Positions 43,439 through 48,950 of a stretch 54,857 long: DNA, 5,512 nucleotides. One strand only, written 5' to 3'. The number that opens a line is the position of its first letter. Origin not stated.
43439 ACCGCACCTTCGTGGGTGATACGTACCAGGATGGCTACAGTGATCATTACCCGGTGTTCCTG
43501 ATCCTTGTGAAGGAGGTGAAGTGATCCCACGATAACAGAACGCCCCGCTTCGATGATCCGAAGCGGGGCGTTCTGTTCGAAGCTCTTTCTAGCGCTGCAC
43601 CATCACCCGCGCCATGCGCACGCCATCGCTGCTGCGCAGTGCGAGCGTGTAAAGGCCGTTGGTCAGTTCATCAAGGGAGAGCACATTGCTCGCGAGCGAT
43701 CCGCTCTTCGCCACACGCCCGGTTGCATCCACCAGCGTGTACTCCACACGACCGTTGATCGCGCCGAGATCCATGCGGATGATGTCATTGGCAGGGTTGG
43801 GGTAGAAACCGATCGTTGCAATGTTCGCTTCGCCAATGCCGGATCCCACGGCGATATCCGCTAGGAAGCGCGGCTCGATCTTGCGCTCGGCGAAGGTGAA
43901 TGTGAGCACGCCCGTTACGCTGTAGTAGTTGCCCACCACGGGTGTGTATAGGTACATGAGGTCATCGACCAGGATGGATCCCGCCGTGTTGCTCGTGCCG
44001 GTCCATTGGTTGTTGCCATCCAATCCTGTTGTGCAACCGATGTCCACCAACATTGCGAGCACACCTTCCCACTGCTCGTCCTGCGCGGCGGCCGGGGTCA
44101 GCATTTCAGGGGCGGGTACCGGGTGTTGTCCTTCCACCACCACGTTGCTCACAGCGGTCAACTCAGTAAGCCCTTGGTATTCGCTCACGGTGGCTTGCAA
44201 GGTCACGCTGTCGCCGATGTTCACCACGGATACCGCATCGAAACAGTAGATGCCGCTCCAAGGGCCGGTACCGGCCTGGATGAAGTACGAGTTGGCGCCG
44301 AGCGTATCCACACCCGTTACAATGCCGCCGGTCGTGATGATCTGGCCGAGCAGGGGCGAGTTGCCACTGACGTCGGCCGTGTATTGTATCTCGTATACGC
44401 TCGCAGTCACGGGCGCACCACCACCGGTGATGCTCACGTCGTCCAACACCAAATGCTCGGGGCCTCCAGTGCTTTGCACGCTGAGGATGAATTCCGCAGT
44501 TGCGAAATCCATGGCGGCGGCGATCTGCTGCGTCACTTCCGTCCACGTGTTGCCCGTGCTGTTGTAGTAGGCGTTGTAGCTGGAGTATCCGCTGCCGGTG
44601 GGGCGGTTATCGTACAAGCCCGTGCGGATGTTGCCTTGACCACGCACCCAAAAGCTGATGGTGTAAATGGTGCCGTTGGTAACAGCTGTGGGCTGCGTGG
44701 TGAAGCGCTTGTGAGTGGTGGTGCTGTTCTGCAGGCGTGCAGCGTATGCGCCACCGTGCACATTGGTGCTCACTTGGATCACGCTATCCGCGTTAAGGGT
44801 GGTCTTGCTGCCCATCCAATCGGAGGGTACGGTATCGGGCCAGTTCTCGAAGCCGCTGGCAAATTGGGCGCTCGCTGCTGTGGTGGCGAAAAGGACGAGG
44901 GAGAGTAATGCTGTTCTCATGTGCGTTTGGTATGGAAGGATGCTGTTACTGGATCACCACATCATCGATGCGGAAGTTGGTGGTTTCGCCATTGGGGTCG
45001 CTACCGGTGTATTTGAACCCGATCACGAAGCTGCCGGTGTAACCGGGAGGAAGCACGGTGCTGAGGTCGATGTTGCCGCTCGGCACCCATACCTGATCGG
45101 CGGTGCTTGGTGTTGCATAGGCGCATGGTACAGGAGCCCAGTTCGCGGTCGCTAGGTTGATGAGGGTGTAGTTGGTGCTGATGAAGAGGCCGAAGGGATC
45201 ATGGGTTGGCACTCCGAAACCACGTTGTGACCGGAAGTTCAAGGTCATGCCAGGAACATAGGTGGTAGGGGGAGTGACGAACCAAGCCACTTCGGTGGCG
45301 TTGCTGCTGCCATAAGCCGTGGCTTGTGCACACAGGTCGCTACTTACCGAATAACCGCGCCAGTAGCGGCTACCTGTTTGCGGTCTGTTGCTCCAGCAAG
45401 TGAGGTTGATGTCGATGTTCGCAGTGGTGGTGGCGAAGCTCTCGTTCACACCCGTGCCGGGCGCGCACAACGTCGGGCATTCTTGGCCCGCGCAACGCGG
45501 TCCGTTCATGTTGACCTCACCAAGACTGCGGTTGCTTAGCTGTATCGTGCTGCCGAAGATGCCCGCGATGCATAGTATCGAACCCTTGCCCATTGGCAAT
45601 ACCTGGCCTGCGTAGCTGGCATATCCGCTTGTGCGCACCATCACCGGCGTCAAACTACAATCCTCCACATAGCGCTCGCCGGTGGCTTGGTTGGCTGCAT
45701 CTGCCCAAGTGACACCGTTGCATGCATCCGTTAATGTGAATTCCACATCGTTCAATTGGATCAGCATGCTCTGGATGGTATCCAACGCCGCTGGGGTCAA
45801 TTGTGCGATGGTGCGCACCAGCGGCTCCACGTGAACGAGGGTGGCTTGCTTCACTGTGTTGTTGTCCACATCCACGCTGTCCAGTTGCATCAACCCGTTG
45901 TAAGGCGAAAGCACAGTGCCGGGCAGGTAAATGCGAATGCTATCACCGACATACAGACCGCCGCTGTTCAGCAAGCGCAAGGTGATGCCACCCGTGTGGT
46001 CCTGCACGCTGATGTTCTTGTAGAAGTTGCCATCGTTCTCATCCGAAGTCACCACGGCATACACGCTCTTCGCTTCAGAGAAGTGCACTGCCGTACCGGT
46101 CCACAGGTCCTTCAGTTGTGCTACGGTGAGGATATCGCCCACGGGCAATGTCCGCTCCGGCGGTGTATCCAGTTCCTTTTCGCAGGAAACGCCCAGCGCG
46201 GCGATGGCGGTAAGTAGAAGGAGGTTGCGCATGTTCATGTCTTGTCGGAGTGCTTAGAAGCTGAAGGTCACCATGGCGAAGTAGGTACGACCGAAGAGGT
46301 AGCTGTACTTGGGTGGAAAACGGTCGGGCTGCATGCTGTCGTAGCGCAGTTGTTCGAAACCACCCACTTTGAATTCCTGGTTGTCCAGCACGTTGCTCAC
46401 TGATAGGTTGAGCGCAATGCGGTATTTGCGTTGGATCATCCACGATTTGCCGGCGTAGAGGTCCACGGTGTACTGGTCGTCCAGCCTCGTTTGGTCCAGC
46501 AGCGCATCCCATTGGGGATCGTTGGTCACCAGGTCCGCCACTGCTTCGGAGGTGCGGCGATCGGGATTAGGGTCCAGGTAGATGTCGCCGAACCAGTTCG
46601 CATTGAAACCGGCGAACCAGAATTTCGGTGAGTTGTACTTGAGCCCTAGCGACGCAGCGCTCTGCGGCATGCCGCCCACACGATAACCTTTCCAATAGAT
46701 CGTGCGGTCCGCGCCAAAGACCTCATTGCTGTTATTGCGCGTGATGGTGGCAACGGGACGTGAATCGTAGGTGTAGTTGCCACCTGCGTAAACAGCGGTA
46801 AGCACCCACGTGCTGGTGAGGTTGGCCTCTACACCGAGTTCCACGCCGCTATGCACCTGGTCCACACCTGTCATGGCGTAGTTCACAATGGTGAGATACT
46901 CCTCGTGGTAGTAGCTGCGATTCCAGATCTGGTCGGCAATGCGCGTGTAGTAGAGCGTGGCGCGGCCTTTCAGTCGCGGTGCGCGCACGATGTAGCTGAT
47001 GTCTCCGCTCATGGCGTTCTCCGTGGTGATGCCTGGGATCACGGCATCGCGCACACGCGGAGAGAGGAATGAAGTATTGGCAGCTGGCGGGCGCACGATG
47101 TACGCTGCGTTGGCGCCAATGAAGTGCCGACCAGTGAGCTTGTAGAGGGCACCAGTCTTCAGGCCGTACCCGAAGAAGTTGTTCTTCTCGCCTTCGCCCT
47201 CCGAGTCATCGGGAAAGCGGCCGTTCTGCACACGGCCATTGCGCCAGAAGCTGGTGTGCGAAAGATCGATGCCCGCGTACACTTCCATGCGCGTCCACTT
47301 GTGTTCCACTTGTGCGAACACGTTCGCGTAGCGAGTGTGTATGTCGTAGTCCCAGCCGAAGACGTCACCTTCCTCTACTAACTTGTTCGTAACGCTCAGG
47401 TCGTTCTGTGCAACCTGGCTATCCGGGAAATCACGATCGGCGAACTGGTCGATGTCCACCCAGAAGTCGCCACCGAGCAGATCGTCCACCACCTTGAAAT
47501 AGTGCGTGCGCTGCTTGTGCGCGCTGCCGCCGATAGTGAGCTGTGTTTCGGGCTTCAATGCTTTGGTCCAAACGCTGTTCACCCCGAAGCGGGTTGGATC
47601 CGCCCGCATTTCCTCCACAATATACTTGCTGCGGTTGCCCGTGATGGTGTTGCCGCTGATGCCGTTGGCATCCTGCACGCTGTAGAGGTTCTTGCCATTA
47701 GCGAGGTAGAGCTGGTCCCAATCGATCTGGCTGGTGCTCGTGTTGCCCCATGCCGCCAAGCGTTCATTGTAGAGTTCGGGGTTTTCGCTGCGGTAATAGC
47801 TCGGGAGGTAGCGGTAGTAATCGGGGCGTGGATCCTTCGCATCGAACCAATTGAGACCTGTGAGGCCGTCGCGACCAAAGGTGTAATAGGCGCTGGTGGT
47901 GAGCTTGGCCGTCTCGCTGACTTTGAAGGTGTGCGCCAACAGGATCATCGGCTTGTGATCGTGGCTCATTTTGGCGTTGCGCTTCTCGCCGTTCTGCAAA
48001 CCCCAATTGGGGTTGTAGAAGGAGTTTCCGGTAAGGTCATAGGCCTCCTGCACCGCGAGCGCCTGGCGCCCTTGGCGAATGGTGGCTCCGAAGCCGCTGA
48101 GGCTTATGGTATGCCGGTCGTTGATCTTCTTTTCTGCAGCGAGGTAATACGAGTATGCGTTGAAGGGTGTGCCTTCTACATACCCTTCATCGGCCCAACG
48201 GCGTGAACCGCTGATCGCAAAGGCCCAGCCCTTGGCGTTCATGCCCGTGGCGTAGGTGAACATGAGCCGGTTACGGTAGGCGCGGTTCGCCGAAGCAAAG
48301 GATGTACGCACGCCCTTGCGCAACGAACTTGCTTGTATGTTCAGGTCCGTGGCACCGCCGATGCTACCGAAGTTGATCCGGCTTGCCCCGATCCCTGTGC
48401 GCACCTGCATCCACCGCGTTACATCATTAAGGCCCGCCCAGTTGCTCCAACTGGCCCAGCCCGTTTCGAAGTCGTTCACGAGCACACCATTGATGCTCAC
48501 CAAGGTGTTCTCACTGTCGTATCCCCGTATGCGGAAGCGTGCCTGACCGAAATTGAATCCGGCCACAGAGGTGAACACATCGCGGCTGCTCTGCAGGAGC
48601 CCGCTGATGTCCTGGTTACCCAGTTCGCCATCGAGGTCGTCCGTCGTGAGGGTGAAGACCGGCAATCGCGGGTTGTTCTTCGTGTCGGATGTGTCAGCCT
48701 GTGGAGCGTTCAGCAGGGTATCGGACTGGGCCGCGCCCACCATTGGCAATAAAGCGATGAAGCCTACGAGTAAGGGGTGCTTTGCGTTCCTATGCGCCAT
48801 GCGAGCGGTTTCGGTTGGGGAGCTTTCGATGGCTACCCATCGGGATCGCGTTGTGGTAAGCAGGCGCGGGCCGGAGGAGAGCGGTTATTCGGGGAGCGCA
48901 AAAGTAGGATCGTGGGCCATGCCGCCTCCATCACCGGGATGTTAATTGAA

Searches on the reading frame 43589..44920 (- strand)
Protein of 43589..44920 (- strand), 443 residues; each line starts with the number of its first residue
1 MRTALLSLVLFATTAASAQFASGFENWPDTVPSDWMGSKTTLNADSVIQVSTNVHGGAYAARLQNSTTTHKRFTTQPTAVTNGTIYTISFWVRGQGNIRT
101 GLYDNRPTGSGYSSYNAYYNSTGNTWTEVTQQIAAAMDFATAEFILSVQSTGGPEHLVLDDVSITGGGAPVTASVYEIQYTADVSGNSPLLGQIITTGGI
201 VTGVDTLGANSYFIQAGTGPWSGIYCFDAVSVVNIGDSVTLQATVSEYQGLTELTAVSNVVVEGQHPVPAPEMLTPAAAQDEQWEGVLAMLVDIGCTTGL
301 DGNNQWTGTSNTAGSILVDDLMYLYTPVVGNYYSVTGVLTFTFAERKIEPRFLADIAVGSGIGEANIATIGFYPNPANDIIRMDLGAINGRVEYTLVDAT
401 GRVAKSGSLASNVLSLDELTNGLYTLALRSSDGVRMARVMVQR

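Call 25: search_protein_families(library=pfam, proteins=[window:43589-44920:-], max_evalue=0.01)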
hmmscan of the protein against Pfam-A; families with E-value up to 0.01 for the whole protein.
window:43589-44920:- (443 aa): 2 families
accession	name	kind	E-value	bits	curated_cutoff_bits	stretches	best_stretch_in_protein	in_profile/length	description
PF02018.23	CBM_4_9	-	1.2e-08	35.8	25.9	1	24-148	9-131/136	Carbohydrate binding domain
PF18962.6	Por_Secre_tail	-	7.6e-08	33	27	1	373-438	2-72/75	Secretion system C-terminal sorting domain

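Call 26: search_protein_families(library=ncbifam, proteins=[window:43589-44920:-], max_evalue=0.01)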
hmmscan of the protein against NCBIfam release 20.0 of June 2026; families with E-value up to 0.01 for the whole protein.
window:43589-44920:- (443 aa): 2 families
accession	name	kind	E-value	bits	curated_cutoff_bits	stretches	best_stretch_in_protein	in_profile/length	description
NF033681.1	ExeM_NucH_DNase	subfamily_domain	1.7e-07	30.5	300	1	199-294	3-108/546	ExeM/NucH family extracellular endonuclease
TIGR04183.1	Por_Secre_tail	domain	2.3e-07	30.7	23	1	373-442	2-72/72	T9SS type A sorting domain-containing protein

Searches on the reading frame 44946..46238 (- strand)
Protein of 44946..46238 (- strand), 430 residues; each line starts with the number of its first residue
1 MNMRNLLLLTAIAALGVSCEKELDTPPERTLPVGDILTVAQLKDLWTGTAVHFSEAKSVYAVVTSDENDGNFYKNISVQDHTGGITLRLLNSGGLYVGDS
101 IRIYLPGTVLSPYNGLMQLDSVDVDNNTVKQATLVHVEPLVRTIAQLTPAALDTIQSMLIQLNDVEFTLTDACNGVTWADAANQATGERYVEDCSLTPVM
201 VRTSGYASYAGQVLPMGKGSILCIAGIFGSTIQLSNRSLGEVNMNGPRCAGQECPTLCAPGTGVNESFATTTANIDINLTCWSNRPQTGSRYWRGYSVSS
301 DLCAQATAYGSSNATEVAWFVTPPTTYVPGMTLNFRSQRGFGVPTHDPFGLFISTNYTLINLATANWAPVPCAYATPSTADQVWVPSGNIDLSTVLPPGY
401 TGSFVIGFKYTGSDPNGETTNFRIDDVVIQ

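Call 25: search_protein_families(library=pfam, proteins=[window:44946-46238:-], max_evalue=0.01)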
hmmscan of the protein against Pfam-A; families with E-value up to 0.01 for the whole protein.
window:44946-46238:- (430 aa): 2 families
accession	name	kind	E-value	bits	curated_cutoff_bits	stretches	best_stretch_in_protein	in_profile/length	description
PF18942.5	DUF5689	-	1.3e-37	130.2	28.6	1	37-240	4-215/217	Family of unknown function (DUF5689)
PF16409.10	DUF5017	-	2.8e-05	24.1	28.8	1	331-419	62-155/187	Domain of unknown function (DUF5017)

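Call 26: search_protein_families(library=ncbifam, proteins=[window:44946-46238:-], max_evalue=0.01)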
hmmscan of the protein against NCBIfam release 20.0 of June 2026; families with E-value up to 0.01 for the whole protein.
window:44946-46238:- (430 aa): 2 families
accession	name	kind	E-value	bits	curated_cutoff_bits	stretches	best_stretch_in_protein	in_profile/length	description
NF052645.1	lipo_M949_1556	subfamily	5.5e-41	140.8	475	1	38-429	46-456/457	M949_1556 family lipoprotein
NF038128.1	choice_anch_J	domain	2.7e-09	37.4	30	1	274-429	14-162/162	choice-of-anchor J domain-containing protein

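Call 71: find_encoding_contigs(protein=window:44946-46238:-, flank=10000, max_places=3)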
Protein window:44946-46238:- (430 aa): no gene with exactly this product is on record in the collection.

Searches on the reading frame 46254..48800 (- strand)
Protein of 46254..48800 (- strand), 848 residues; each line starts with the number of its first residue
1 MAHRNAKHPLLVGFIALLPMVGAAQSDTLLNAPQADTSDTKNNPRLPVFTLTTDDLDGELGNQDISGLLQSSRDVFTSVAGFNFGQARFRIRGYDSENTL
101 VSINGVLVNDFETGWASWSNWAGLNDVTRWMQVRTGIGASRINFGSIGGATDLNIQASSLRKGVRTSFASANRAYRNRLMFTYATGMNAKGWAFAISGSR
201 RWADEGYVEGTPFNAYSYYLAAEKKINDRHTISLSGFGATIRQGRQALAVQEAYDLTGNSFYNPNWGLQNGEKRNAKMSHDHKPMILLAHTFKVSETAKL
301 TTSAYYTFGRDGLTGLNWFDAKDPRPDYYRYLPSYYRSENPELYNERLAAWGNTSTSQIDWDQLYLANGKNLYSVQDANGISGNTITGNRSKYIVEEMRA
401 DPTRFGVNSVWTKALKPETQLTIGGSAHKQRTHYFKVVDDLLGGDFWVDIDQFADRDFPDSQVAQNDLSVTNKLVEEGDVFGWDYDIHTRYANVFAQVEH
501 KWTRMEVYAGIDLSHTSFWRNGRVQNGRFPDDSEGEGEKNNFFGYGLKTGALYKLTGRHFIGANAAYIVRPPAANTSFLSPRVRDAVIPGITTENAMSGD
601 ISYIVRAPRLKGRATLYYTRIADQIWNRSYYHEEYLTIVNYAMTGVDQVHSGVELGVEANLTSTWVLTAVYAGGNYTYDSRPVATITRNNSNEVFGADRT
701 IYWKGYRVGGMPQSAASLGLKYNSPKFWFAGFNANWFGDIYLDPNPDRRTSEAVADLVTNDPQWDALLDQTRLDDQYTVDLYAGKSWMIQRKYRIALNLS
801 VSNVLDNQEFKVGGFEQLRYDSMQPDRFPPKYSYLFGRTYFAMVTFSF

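Call 13: find_encoding_contigs(protein=window:46254-48800:-, flank=10000, max_places=6)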
Protein window:46254-48800:- (848 aa): no gene with exactly this product is on record in the collection.

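Call 25: search_protein_families(library=pfam, proteins=[window:46254-48800:-], max_evalue=0.01)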
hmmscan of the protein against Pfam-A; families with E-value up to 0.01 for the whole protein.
window:46254-48800:- (848 aa): 1 family
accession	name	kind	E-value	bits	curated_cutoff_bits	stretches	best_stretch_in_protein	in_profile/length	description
PF07715.20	Plug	-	4.3e-06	27.6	23.9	1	48-149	9-106/107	TonB-dependent Receptor Plug Domain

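Call 26: search_protein_families(library=ncbifam, proteins=[window:46254-48800:-], max_evalue=0.01)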
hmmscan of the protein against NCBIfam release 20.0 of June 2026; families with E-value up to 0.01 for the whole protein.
window:46254-48800:- (848 aa): 0 families
